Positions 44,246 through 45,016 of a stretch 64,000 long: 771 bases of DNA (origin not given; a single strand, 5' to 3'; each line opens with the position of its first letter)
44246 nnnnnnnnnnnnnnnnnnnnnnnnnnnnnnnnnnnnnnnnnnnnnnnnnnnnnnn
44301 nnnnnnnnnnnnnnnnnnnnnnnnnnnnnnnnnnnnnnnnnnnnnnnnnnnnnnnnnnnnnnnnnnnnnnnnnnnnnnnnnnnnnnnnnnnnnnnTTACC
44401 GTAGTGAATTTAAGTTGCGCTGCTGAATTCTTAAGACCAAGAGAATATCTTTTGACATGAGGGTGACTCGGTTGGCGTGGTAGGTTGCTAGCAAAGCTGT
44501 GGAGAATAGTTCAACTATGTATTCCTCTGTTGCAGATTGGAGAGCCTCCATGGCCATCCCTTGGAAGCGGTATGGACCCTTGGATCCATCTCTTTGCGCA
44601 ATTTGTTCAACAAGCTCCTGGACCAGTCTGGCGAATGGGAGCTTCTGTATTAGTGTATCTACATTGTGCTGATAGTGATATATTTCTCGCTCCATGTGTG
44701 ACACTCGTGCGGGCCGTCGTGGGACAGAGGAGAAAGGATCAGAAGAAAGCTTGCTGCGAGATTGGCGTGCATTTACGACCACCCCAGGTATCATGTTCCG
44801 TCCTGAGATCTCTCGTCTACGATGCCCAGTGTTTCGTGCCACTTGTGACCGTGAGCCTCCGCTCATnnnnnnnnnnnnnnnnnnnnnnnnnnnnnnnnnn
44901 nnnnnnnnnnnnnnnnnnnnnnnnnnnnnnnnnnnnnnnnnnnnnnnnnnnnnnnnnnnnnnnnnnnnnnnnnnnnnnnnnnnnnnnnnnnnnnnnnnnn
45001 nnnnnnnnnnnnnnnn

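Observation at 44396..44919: Divergent (CenH3-like) H3 variant sharing a 53-bp bidirectional promoter with a large coiled-coil gene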

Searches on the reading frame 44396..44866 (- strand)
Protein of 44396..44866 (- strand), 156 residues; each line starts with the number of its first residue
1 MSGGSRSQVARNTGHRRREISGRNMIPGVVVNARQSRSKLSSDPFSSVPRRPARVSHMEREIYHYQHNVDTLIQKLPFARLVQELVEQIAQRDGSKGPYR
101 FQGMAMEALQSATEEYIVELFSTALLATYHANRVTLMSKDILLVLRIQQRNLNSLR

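Call 3: search_protein_families(library=pfam, proteins=[window:44396-44866:-], max_evalue=0.01)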
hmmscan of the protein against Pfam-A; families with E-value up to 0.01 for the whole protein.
window:44396-44866:- (156 aa): 3 families
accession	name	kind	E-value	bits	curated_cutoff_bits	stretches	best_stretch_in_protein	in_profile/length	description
PF00125.30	Histone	-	4e-33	114.7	26.4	1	32-148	18-122/122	Core histone H2A/H2B/H3/H4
PF15511.12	CENP-T_C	-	8.6e-06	26.2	28.1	1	76-152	8-80/108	Centromere kinetochore component CENP-T histone fold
PF00808.29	CBFD_NFYB_HMF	-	0.0015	19.2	21.4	1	100-145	20-65/65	Histone-like transcription factor (CBF/NF-Y) and archaeal histone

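Call 4: search_solved_structures(query=window:44396-44866:-, max_evalue=0.001, show_alignments=3)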
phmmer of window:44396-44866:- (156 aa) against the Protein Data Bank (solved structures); distinct sequences matched with E-value up to 0.001: 176 (the best 60 are shown).
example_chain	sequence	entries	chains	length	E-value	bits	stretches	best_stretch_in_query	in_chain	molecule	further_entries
2l5a_A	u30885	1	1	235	2.2e-21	79.8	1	63-149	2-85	Histone H3-like centromeric protein CSE4, Protein SCM3, Histone H4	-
7d69_A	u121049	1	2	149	1.3e-18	70.8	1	10-150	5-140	Histone H3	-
30gf_A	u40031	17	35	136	4.9e-17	65.7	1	51-148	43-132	Histone H3.2 | Histone H3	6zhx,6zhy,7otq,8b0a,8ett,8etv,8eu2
7k78_A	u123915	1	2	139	5e-17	65.7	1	36-148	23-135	Cse4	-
3c1c_A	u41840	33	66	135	5.1e-17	65.6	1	51-148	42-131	Histone H3-like | Histone H3.2 | Histone H3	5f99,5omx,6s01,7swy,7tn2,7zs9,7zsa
8kd3_O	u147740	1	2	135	5.1e-17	65.6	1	51-148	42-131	Histone H3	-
5b40_A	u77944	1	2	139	5.2e-17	65.6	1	50-148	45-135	Histone H3.2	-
8pep_E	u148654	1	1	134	6.3e-17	65.3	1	51-148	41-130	Histone H3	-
8zjr_A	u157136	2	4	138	6.4e-17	65.3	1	51-148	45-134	Histone H3.2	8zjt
6iy2_A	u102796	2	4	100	6.7e-17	65.3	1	52-148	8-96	Histone H3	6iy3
6t79_A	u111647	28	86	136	6.7e-17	65.3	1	51-148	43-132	Histone H3.2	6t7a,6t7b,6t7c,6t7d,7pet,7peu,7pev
10gj_A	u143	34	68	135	7e-17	65.2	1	51-148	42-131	Histone H3.2 | Histone H3 (Fragment)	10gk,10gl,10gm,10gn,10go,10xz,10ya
9f0o_A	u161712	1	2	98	7.3e-17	65.1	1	52-148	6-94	Histone H3.2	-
9gw2_a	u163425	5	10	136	7.6e-17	65.1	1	50-148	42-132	Histone H3.2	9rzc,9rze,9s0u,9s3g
5zbx_A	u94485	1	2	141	7.6e-17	65.1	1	50-148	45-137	Histone H3.1,Histone H3-like centromeric protein A,Histone H3.1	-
9gmk_A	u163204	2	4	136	7.9e-17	65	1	49-148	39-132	Histone H3.2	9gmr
1p3b_A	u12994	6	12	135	7.9e-17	65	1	36-148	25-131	Histone H3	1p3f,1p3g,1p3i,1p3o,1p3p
9lrv_A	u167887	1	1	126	8e-17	65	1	37-148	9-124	Histone H3-like centromeric protein cnp1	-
9nqu_A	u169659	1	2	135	8.4e-17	64.9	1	51-148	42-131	Histone H3.2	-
7uv9_A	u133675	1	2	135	9.5e-17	64.8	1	51-148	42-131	Histone H3.2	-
9lrv_E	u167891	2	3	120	9.5e-17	64.8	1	39-148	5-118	Histone H3-like centromeric protein cnp1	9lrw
6y5d_A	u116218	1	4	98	9.7e-17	64.7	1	52-148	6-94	Histone H3.2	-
5ong_A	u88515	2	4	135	1e-16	64.6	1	51-148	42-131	Histone H3.2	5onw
10ye_A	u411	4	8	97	1.1e-16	64.6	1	52-148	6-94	Histone H3.2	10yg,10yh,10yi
10yf_A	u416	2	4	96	1.2e-16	64.4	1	52-148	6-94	Histone H3.2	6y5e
3av2_A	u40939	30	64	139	1.3e-16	64.3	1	34-148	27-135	Histone H3.3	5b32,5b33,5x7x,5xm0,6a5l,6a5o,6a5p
3kxb_A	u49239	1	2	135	1.3e-16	64.3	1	51-148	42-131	Histone H3.2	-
1f66_A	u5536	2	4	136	1.4e-16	64.2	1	50-148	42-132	HISTONE H3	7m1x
3wtp_E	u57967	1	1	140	1.4e-16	64.2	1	37-148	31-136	Histone H3.3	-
9wms_a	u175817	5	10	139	1.5e-16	64.1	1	36-148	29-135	Histone H3.3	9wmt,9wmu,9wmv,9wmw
30fh_a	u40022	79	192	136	1.7e-16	63.9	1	51-148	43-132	Histone H3.2 | Histone H3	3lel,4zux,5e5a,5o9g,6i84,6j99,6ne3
8ux1_A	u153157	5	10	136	1.8e-16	63.9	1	51-148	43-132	Histone H3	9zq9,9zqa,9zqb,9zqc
4hga_B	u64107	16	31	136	1.8e-16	63.9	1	47-148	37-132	Histone H3.3 | Histone H3 (Fragment) | Histone H3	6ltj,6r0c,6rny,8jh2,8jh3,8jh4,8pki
7mbm_G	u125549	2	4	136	1.8e-16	63.9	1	51-148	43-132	Histone H3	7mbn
1kx3_A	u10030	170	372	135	1.8e-16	63.8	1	51-148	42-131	histone H3 | Histone H3.2 | Histone H3-like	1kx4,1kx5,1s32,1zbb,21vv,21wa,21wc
3kwq_A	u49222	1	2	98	1.8e-16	63.8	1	52-148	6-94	Histone H3.2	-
3av1_A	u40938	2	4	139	1.8e-16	63.8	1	50-148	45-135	Histone H3.2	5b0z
9ipu_A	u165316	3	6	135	1.8e-16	63.8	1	51-148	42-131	Histone H3.2 | Histone H3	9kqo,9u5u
1aoi_A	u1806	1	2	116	1.9e-16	63.8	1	51-148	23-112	HISTONE H3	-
6r1u_M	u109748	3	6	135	1.9e-16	63.8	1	51-148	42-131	Histone H3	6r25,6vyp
5kdm_A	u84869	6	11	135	1.9e-16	63.8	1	48-148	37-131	Histone H3.3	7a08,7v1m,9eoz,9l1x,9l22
9mys_P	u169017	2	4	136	1.9e-16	63.8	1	51-148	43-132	Histone H3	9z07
6nzo_A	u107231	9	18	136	2e-16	63.7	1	50-148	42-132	Histone H3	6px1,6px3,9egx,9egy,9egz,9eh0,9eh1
8g57_A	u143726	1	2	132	2.1e-16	63.6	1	51-148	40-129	Histone H3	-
6yn1_C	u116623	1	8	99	2.3e-16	63.5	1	52-148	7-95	Histone H3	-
9n6i_E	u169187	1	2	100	2.3e-16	63.5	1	52-148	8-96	Histone H3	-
7yrd_A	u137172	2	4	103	2.3e-16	63.5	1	52-148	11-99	Histone H3.2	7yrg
1eqz_C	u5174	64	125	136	2.4e-16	63.5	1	51-148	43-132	PROTEIN (HISTONE H3) | HISTONE H3 | Histone H3.2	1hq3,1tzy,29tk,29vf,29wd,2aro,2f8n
6r1t_A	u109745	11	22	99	2.4e-16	63.5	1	52-148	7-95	Histone H3 | Histone domain-containing protein | Histone H3.2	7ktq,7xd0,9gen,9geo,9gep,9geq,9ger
5z23_A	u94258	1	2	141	2.5e-16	63.4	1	50-148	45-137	Histone H3.1,Histone H3-like centromeric protein A,Histone H3.1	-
8he5_a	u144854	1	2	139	2.5e-16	63.4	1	34-148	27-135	Histone H3.1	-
2io5_B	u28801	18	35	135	2.5e-16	63.4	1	51-148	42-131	Histone H3.1 | Histone H3 | Histone H3.2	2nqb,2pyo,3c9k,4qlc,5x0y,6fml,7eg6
3ayw_A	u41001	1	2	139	2.5e-16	63.4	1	50-148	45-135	Histone H3.1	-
4xzq_A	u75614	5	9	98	2.5e-16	63.4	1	52-148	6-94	Histone H3.2 | Histone H3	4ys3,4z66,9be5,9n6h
7ea5_A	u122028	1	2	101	2.6e-16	63.3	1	52-148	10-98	Histone H3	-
6fq5_A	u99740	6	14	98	2.6e-16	63.3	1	52-148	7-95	histone H3 | Histone H3.3C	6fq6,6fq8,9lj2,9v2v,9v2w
8grq_A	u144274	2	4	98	2.7e-16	63.3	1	52-148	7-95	Histone H3 | Histone H3.2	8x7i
1m18_A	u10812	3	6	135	2.7e-16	63.3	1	51-148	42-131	Histone H3.2 | Histone H3.3C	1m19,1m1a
6ftx_A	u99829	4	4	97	2.7e-16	63.3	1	52-148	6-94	Histone H3 | Histone H3.2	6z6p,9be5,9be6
5mlu_A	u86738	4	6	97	2.8e-16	63.3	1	59-148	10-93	Histone H3.2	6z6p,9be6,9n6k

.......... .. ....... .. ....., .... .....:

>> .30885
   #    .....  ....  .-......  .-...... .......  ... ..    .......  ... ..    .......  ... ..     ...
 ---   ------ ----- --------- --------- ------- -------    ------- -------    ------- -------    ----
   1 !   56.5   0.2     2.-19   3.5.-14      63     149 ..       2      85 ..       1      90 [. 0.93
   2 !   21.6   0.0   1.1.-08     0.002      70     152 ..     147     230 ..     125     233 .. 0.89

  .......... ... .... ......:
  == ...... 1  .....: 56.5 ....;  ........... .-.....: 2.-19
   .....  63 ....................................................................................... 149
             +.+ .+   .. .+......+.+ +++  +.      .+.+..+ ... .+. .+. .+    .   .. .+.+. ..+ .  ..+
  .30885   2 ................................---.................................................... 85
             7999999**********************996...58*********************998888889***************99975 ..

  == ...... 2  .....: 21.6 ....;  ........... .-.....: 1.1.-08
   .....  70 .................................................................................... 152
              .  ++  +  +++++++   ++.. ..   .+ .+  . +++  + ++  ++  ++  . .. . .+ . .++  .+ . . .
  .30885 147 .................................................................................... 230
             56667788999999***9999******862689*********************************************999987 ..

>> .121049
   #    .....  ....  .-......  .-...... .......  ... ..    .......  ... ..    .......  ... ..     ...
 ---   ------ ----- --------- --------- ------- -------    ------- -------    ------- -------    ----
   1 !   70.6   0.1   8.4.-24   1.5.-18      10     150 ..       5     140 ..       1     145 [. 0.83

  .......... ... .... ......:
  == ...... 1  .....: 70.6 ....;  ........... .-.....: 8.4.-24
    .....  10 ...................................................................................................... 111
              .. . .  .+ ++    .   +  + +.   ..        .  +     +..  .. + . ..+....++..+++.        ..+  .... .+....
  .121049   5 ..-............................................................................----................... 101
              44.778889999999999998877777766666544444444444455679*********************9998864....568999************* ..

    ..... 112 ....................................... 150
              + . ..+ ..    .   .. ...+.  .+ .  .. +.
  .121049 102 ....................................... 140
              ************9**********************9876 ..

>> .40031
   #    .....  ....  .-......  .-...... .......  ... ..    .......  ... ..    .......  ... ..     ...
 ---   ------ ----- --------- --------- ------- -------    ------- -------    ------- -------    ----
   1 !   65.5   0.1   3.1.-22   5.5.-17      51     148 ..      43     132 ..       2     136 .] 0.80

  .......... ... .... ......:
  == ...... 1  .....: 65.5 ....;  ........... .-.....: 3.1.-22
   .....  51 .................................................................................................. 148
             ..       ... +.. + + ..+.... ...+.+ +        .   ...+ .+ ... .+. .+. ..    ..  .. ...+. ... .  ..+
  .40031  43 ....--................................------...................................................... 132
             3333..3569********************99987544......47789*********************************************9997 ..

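Call 5: find_homologous_proteins(query=window:44396-44866:-)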
Query window:44396-44866:- (156 aa): 3 proteins with E <= 0.001 among 19 candidates.
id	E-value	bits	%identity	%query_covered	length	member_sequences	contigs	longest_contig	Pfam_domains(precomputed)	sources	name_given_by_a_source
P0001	1.5e-88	312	94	100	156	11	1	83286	PF00125.31,PF15511.13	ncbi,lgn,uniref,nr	ncbi:Histone H3 [Giardia lamblia P15]|uniref:Histone H3 n=1 Tax=Giardia intestinalis (strain P15) Ta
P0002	6.7e-77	274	99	85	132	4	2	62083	PF00125.31,PF15511.13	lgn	-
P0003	2.6e-60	220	91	74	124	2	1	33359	PF00125.31,PF15511.13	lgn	-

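Call 6: list_cluster_members(proteins=[window:44396-44866:-, window:44926-47445:+])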
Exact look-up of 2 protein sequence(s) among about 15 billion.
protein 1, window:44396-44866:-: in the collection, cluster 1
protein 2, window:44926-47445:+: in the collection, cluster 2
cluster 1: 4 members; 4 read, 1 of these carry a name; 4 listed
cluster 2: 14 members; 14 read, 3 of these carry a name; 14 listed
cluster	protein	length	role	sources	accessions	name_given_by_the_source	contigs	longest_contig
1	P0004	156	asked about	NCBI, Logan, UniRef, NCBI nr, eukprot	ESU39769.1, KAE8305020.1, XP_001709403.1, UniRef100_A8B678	histone H3 [Giardia duodenalis] | Histone H3 n=2 Tax=Giardia intestinalis TaxID=5741 RepID=A8B678_GIAIC | histone H3 [Giardia intestinalis]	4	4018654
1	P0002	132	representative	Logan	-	-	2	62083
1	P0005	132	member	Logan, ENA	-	-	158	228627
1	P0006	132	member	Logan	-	-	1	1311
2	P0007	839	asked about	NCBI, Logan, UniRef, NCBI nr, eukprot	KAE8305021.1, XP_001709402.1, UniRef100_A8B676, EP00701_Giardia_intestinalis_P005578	hypothetical protein GL50803_0013323 [Giardia duodenalis] | Uncharacterized protein n=1 Tax=Giardia intestinalis (strain ATCC 50803 / WB clone C6) ... | hypothetical protein GL50803_0013323 [Giardia intestinalis]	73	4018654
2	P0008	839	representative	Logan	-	-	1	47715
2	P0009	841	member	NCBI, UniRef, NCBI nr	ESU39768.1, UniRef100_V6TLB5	Hypothetical protein DHA2_13323 [Giardia duodenalis] | Uncharacterized protein n=1 Tax=Giardia intestinalis TaxID=5741 RepID=V6TLB5_GIAIN | Hypothetical protein DHA2_13323 [Giardia intestinalis]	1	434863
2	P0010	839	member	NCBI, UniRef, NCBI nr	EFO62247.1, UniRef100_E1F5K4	Hypothetical protein GLP15_4435 [Giardia lamblia P15] | Uncharacterized protein n=1 Tax=Giardia intestinalis (strain P15) TaxID=658858 ...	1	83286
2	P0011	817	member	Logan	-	-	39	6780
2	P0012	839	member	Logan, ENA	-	-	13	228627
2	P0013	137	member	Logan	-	-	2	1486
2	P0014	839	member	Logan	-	-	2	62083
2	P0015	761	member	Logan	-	-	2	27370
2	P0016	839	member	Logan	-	-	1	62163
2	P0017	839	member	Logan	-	-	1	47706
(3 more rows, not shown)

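Call 70: find_encoding_contigs(protein=P0001, flank=1500, max_places=2)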
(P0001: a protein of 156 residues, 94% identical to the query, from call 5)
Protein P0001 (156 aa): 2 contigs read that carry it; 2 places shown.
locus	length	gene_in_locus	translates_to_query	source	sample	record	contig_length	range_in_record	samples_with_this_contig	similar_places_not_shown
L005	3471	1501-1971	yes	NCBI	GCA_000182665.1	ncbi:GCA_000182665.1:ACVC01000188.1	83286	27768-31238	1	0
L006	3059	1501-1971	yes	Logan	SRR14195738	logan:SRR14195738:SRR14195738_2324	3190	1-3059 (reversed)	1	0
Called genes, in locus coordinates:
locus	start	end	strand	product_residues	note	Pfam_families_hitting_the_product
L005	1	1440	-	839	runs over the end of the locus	-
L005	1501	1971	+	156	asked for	PF00125:Histone, PF15511:CENP-T_C (weak)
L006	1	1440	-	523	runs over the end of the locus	?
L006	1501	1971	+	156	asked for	PF00125:Histone, PF15511:CENP-T_C (weak)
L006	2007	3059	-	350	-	?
